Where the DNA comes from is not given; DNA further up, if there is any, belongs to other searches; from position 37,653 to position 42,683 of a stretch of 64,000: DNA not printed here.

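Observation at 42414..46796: AT-less KS module with probably degenerate DH and tandem ACPs embedded inside an NRPS megaprotein; only one cis-AT in the whole line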

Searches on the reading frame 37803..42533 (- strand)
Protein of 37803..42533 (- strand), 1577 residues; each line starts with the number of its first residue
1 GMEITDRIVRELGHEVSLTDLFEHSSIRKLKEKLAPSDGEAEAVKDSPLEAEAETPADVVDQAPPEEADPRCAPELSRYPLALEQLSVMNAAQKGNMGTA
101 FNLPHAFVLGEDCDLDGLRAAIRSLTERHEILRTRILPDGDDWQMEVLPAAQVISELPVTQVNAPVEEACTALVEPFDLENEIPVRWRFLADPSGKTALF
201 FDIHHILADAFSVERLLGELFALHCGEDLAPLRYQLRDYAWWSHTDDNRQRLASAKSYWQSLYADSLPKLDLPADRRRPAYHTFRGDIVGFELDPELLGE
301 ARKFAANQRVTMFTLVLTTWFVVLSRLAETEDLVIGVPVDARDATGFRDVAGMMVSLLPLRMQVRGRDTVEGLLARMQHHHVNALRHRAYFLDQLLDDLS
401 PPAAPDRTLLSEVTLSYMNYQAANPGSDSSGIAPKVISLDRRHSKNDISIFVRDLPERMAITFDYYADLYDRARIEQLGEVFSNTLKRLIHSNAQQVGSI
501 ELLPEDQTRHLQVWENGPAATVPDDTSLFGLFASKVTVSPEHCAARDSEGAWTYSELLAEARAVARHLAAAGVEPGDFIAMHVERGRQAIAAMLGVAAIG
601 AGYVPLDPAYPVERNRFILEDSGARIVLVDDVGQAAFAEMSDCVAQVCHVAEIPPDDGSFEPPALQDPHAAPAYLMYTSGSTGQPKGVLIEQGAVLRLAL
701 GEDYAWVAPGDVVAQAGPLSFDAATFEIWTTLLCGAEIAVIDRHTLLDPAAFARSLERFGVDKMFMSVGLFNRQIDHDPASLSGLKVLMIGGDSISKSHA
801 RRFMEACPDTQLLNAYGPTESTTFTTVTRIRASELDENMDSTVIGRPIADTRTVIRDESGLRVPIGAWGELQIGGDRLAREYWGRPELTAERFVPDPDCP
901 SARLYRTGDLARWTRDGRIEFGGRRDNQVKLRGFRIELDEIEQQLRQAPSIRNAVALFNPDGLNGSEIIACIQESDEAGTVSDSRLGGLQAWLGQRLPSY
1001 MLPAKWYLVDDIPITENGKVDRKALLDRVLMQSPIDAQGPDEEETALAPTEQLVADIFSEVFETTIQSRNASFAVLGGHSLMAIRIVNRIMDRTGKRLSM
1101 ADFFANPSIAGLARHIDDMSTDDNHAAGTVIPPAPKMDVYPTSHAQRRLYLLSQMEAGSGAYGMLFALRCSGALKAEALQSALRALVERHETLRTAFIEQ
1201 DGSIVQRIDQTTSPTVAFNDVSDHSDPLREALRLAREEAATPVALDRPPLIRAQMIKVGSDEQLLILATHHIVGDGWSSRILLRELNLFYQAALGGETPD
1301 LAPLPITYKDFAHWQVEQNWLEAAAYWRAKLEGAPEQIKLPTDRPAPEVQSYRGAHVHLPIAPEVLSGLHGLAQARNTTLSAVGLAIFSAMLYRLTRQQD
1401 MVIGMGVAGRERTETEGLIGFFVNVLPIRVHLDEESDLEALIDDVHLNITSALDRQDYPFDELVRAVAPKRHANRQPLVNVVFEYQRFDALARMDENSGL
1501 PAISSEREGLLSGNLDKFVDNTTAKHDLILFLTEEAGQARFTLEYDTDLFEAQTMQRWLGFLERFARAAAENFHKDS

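Call 3: search_protein_families(library=pfam, proteins=[window:37803-42533:-], max_evalue=0.01)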
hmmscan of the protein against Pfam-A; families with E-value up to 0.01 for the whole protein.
window:37803-42533:- (1577 aa): 4 families
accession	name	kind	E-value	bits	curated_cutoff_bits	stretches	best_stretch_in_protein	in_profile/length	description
PF00668.25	Condensation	-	1.5e-168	561.7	30.6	2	1138-1573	3-437/456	Condensation domain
PF00501.34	AMP-binding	-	4.3e-75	253.4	29.9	1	535-883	4-384/384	AMP-binding enzyme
PF00550.31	PP-binding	-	8.7e-18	64.8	20.8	1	1053-1116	2-67/67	Phosphopantetheine attachment site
PF13193.12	AMP-binding_C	-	4e-06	28.1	24.5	1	940-1019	1-76/76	AMP-binding enzyme C-terminal domain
